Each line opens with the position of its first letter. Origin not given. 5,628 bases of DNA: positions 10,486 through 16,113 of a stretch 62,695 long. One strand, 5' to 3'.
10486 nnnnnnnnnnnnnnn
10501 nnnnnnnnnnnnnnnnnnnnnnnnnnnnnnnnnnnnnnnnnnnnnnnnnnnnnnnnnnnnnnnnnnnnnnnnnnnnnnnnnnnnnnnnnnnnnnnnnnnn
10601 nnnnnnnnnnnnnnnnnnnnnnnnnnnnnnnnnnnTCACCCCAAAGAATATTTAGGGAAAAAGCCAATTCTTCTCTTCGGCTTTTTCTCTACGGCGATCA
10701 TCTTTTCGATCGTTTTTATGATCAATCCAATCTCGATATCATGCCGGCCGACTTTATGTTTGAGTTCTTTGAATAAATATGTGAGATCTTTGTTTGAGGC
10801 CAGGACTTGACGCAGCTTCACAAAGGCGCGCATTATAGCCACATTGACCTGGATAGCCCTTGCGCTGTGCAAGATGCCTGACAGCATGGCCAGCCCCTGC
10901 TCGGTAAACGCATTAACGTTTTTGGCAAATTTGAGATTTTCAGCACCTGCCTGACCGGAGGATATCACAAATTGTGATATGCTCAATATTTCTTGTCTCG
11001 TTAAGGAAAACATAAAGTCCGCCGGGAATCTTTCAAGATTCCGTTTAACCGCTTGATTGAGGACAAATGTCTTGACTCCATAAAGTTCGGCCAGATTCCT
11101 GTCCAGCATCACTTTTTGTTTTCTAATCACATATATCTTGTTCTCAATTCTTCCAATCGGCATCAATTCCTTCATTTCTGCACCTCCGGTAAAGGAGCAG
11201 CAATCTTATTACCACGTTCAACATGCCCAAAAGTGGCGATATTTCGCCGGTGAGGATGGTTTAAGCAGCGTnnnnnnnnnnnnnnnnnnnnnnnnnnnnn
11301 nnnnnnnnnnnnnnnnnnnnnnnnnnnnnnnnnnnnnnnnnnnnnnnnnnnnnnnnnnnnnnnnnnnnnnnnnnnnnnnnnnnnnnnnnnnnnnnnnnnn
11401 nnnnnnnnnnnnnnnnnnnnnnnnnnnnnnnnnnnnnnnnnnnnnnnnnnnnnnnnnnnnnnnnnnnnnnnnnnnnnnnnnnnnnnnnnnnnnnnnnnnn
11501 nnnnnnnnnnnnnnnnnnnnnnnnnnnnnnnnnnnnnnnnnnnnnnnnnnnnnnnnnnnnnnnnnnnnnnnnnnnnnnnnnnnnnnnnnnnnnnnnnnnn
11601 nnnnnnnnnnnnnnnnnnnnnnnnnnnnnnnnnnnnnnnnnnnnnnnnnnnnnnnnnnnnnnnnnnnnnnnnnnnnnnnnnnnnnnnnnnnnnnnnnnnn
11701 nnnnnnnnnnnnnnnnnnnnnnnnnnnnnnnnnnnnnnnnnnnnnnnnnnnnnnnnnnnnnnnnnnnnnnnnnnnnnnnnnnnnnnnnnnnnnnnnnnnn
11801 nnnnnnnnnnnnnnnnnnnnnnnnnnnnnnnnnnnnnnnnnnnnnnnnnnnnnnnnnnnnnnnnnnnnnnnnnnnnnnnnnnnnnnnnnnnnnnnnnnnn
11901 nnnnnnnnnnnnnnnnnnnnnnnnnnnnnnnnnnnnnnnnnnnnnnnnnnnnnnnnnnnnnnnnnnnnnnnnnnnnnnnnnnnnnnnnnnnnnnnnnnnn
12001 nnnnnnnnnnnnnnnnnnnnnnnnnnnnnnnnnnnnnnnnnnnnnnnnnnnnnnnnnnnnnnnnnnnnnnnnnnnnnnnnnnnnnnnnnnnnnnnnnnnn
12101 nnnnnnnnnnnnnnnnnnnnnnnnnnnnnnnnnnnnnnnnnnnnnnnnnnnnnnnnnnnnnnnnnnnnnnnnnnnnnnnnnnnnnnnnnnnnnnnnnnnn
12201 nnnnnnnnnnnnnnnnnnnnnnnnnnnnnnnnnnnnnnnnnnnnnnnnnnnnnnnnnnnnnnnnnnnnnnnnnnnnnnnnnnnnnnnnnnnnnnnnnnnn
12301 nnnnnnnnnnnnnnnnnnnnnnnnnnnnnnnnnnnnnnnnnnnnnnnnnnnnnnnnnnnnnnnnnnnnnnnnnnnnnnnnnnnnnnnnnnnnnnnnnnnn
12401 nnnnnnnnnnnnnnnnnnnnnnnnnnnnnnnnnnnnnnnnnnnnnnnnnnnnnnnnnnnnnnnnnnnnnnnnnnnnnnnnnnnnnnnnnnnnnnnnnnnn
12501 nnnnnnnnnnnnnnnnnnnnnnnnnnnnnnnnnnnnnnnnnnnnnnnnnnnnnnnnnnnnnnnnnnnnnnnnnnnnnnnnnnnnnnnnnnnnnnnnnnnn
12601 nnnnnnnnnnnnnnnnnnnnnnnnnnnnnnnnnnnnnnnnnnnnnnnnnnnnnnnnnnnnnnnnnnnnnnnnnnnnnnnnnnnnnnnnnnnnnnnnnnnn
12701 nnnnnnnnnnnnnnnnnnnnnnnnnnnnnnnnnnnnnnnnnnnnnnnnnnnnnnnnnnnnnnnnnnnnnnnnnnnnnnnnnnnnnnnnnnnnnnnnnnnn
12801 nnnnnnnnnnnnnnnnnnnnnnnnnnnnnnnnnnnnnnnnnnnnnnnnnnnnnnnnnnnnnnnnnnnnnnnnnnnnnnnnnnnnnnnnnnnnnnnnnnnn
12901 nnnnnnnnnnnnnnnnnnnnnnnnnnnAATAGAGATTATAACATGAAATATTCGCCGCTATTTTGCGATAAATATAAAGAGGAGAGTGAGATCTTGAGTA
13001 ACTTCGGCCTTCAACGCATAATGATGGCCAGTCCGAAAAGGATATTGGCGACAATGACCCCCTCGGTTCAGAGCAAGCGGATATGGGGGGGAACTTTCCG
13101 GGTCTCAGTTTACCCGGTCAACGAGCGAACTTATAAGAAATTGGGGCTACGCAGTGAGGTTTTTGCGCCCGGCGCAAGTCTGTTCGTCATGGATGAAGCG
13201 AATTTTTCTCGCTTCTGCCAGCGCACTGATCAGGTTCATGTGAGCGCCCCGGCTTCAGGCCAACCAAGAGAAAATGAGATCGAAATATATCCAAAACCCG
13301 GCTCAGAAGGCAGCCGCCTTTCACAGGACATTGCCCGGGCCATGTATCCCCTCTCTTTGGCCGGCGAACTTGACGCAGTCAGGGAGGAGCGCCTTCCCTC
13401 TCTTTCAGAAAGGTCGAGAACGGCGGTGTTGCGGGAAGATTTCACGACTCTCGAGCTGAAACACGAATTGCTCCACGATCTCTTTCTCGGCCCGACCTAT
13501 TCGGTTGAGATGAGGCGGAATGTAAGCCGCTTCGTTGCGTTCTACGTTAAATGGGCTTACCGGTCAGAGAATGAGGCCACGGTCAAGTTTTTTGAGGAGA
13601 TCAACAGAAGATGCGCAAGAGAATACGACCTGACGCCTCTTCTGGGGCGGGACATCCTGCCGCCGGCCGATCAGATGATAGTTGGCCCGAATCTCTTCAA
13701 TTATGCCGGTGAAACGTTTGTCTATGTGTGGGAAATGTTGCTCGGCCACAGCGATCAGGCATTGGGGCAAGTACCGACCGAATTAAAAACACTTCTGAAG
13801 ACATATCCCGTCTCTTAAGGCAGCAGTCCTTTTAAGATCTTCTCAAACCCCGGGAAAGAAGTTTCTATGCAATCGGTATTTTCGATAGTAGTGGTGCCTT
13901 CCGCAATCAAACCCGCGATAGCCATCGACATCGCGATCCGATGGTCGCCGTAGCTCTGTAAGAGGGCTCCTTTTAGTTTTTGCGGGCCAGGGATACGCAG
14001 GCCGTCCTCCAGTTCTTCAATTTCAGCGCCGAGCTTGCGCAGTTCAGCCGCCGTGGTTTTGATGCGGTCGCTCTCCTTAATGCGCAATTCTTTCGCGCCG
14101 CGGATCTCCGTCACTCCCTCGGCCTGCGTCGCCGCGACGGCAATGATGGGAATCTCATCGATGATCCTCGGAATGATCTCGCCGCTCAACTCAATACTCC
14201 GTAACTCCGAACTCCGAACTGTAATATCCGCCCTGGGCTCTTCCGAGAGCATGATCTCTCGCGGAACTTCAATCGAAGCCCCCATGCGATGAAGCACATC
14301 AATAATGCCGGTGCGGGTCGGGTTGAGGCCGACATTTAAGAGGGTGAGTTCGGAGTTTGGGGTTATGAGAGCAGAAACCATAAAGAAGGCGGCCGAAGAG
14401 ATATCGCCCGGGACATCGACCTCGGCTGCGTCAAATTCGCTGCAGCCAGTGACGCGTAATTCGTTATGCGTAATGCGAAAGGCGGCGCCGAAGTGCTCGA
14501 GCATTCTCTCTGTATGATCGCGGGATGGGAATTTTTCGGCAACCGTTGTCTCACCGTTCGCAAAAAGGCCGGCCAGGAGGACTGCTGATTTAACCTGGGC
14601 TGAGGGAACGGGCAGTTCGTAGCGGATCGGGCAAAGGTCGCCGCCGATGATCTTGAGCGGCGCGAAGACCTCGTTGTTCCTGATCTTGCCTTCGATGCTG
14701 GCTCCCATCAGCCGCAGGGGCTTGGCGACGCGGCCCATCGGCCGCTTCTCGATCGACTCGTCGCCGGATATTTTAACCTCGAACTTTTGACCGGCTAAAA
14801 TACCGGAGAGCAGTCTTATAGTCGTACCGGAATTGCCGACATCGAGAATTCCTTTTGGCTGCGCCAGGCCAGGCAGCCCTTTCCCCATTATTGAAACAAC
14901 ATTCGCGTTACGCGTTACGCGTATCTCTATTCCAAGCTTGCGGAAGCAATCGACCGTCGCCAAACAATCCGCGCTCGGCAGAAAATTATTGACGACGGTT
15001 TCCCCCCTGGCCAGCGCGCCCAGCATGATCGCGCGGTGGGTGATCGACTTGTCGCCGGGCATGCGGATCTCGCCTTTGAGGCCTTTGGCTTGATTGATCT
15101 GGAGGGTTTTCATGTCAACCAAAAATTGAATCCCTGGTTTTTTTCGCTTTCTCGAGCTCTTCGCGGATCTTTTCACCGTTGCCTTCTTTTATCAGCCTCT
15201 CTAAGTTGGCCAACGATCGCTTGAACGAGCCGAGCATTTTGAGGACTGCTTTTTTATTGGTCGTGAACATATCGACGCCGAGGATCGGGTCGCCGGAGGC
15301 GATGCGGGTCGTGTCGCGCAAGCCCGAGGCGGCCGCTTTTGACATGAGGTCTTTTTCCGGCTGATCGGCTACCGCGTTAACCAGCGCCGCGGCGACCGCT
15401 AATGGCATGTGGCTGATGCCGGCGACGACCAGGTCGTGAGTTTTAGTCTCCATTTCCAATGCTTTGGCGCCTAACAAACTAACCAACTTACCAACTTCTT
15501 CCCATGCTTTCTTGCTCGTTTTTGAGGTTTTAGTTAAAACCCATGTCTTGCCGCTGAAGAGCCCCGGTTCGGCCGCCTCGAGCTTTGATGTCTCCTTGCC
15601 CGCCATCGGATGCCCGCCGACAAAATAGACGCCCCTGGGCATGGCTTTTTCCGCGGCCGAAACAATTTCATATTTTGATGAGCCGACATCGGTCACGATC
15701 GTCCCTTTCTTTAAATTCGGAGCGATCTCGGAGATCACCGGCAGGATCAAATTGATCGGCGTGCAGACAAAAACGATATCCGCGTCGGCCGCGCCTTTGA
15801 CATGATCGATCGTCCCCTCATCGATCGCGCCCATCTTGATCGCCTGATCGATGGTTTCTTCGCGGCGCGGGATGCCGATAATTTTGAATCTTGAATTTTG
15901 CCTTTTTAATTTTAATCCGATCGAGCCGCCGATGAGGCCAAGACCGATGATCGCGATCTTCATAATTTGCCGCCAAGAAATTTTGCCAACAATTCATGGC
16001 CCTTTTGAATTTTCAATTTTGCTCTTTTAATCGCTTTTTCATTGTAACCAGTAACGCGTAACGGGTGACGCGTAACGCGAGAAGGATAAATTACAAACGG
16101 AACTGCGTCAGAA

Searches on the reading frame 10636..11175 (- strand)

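Call 39: search_protein_families(library=pfam, proteins=[window:10636-11175:-], max_evalue=0.00001)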
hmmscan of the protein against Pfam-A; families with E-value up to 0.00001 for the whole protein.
window:10636-11175:- (179 aa): 1 family
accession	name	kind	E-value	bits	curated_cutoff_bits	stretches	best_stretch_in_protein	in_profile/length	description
PF10543.14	ORF6N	-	5e-29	100.9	27.8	1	12-100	1-85/86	ORF6N domain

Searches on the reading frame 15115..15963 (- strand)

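Call 40: search_protein_families(library=pfam, proteins=[window:15115-15963:-], max_evalue=0.00001)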
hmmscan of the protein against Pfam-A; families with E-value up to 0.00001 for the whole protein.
window:15115-15963:- (282 aa): 4 families
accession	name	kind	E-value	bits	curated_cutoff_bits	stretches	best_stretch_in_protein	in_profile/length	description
PF02153.23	PDH_N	-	1.7e-38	132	26.5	1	15-168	1-152/154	Prephenate dehydrogenase, nucleotide-binding domain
PF20463.3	PDH_C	-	4e-22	78.9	22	1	174-271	3-101/102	Prephenate dehydrogenase, dimerization domain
PF03807.23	F420_oxidored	-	2.2e-09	38.2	21.6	1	2-93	1-91/94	NADP oxidoreductase coenzyme F420-dependent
PF03446.21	NAD_binding_2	-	2.6e-09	37.7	21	1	2-126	1-125/161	NAD binding domain of 6-phosphogluconate dehydrogenase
